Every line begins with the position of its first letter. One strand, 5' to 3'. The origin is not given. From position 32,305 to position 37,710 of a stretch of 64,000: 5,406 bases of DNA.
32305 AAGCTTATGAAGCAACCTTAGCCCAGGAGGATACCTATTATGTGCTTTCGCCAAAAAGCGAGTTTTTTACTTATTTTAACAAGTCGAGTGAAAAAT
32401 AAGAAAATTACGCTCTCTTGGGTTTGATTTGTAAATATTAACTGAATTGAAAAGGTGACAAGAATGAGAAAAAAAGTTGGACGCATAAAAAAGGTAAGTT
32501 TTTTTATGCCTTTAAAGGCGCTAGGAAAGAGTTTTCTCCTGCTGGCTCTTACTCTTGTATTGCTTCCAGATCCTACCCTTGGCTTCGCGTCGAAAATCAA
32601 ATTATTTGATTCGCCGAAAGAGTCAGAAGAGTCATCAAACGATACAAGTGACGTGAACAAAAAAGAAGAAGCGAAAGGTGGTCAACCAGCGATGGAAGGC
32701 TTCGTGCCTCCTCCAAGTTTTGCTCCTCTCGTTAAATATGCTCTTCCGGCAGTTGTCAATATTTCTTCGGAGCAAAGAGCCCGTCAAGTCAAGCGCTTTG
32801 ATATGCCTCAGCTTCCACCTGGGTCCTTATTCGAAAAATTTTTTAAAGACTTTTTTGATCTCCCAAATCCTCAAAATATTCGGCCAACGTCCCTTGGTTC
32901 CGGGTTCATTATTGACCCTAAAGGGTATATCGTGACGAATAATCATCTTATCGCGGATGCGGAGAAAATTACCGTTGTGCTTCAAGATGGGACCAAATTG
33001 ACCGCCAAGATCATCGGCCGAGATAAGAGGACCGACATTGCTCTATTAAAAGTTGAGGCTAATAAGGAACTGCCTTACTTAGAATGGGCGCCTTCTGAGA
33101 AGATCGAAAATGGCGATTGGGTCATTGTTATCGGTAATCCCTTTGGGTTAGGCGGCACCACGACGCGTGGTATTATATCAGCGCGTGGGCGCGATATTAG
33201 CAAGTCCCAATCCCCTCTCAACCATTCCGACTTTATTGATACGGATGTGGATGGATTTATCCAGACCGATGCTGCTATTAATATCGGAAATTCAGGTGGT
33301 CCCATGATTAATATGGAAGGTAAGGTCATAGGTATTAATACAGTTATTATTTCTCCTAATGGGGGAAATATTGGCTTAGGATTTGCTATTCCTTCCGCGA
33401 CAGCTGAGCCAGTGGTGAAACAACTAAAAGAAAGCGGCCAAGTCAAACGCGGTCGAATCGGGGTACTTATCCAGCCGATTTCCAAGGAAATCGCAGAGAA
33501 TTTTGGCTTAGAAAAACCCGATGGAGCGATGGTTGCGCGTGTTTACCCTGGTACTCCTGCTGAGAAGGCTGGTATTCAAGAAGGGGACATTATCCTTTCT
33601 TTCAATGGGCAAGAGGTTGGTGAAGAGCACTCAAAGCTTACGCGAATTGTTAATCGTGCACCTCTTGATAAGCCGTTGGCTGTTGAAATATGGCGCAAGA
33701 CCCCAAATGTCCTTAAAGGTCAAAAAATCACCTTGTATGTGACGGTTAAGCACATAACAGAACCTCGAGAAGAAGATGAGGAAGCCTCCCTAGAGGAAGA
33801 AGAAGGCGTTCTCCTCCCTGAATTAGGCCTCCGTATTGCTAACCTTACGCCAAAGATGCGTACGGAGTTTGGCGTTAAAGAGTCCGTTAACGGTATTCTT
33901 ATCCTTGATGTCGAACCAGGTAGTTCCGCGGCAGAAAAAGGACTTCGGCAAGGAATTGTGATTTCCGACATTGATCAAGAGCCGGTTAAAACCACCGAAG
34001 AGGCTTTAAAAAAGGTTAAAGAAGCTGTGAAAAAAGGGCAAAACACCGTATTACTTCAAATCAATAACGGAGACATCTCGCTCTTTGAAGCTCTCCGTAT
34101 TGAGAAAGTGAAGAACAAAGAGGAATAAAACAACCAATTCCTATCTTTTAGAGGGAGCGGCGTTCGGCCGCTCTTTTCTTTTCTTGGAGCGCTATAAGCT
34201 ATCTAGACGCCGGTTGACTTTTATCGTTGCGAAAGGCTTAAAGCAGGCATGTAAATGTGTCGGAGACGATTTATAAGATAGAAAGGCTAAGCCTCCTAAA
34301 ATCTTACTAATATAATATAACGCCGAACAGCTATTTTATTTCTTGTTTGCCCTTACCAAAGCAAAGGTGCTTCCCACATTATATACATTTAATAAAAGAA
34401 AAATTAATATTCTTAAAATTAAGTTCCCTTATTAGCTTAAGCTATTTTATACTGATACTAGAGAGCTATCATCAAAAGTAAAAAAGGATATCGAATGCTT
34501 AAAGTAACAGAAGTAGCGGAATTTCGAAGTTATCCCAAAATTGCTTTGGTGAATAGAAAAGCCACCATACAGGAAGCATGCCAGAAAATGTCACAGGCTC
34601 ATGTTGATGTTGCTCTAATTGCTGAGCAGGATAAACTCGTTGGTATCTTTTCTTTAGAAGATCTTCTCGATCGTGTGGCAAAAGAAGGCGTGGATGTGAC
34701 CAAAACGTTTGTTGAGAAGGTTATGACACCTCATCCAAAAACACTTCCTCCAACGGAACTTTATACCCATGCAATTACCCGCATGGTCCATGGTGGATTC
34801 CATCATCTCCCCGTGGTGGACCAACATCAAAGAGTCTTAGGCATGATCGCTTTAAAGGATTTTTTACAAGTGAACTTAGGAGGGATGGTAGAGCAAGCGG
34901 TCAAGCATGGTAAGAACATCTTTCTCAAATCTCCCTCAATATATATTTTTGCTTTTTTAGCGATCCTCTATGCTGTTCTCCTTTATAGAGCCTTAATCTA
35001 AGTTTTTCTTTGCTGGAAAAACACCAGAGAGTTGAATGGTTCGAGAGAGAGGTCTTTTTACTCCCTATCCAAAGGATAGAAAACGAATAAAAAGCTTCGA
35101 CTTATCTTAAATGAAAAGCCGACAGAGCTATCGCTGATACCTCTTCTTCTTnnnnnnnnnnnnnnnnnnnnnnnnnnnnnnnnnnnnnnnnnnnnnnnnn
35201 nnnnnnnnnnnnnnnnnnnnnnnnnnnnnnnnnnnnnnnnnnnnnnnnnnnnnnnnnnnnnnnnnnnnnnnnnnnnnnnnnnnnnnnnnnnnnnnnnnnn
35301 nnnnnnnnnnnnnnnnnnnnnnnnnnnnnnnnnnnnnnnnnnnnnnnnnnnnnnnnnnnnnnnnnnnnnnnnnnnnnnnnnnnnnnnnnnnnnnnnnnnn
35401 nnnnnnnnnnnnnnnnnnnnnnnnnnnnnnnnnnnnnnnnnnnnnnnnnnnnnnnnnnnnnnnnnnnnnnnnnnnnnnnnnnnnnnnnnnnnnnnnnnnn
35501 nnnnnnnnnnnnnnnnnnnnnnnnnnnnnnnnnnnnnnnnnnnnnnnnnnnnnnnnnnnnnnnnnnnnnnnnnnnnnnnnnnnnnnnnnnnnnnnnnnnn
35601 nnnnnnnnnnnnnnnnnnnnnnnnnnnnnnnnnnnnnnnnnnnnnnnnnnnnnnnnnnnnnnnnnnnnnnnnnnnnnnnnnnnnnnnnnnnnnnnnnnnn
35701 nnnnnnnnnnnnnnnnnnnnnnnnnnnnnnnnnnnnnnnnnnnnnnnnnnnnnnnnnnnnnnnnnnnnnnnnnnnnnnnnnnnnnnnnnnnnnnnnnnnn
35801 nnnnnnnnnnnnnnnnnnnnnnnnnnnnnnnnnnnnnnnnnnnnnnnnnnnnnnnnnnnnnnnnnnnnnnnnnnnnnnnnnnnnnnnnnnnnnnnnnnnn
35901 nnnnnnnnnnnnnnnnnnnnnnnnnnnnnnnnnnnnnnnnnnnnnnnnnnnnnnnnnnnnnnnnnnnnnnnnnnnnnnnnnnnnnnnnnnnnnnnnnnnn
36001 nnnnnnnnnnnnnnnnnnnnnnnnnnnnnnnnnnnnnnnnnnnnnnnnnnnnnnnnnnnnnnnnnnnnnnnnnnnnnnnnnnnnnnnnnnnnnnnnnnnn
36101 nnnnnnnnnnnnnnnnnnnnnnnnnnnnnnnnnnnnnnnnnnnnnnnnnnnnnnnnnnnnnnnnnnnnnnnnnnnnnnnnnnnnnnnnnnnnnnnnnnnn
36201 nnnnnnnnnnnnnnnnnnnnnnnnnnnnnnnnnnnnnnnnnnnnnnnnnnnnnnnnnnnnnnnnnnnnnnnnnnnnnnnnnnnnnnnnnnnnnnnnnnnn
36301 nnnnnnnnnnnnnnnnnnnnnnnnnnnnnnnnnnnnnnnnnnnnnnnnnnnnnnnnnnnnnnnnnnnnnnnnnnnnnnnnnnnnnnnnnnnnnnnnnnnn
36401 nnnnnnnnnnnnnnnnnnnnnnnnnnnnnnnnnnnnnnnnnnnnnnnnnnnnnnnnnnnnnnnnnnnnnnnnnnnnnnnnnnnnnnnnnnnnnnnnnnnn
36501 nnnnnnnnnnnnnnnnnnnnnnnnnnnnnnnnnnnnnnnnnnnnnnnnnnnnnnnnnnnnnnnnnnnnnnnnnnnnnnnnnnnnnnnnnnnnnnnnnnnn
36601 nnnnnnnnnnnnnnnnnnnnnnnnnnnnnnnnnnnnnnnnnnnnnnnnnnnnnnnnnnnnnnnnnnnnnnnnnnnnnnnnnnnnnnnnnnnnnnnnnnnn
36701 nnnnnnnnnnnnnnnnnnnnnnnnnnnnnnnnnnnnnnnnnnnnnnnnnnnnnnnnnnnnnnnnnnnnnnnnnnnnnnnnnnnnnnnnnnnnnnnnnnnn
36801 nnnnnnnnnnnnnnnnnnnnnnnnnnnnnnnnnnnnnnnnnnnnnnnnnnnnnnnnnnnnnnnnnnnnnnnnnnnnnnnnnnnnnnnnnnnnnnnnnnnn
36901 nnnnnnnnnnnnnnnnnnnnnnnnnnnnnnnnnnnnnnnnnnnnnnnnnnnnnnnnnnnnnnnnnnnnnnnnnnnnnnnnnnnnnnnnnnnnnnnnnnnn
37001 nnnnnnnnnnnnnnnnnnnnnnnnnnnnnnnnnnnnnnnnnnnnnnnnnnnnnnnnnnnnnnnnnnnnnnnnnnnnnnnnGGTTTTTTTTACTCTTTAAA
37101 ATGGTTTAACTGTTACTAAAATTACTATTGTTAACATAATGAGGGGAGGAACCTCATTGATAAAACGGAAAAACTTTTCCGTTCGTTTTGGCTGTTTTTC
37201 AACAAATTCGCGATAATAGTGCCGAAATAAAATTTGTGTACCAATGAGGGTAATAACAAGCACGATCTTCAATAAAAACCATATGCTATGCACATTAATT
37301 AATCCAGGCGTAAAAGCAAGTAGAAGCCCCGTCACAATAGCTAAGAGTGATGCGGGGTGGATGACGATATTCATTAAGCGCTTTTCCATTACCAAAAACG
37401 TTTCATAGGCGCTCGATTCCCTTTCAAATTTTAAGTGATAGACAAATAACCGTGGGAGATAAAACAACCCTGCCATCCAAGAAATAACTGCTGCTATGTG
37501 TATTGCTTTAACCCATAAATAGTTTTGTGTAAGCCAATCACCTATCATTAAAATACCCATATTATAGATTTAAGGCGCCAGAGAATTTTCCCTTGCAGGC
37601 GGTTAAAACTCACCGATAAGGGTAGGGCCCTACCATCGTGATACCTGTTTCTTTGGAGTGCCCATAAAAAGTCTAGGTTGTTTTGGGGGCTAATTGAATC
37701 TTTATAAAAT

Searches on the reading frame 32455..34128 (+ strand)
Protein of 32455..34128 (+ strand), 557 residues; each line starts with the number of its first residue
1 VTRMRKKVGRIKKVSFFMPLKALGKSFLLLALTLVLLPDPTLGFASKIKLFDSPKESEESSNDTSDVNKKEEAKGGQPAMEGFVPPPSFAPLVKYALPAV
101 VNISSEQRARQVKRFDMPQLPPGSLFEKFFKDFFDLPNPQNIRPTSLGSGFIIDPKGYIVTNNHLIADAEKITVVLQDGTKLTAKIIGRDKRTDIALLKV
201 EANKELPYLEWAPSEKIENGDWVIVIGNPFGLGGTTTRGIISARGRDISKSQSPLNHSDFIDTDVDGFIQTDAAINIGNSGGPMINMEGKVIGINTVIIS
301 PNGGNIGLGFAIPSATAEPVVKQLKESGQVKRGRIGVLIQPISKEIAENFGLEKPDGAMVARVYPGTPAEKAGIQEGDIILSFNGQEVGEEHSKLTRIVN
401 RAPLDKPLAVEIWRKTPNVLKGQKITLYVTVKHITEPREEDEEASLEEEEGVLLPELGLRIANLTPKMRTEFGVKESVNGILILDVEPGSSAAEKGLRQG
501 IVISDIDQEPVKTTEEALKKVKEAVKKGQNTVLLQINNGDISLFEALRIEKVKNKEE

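Call 40: search_protein_families(library=pfam, proteins=[window:32455-34128:+], max_evalue=0.00001)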
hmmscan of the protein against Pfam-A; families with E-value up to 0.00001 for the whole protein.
window:32455-34128:+ (557 aa): 5 families
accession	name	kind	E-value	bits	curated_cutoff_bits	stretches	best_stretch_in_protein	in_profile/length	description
PF13365.12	Trypsin_2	-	3.8e-34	118.9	27.6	1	148-294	1-144/144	Trypsin-like peptidase domain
PF00089.32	Trypsin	-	7.7e-19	68.8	20.6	1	147-319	26-218/220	Trypsin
PF17820.7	PDZ_6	-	9.7e-18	64.1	27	1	360-414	2-54/54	PDZ domain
PF13180.12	PDZ_2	-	4.5e-16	59.3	27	1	334-415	2-70/80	PDZ domain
PF00595.29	PDZ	-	2e-14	54.1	23.2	1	328-388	6-57/81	PDZ domain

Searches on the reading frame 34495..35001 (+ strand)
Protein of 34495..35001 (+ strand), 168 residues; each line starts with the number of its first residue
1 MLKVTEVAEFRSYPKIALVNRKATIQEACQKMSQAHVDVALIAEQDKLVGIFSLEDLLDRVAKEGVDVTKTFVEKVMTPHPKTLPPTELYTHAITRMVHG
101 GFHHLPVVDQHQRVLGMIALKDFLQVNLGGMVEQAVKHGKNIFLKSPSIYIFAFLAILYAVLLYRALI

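Call 40: search_protein_families(library=pfam, proteins=[window:34495-35001:+], max_evalue=0.00001)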
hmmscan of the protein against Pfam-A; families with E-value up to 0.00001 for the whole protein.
window:34495-35001:+ (168 aa): 1 family
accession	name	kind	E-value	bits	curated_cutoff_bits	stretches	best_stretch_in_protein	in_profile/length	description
PF00571.33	CBS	-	5.4e-20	71.9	24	2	73-126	1-54/57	CBS domain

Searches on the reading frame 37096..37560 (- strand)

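Call 40: search_protein_families(library=pfam, proteins=[window:37096-37560:-], max_evalue=0.00001)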
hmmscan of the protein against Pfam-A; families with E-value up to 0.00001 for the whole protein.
window:37096-37560:- (154 aa): 1 family
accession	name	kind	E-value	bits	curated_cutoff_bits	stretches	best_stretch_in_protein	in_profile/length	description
PF03653.18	UPF0093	-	4.1e-49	167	34.2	1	11-154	2-146/146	Uncharacterised protein family (UPF0093)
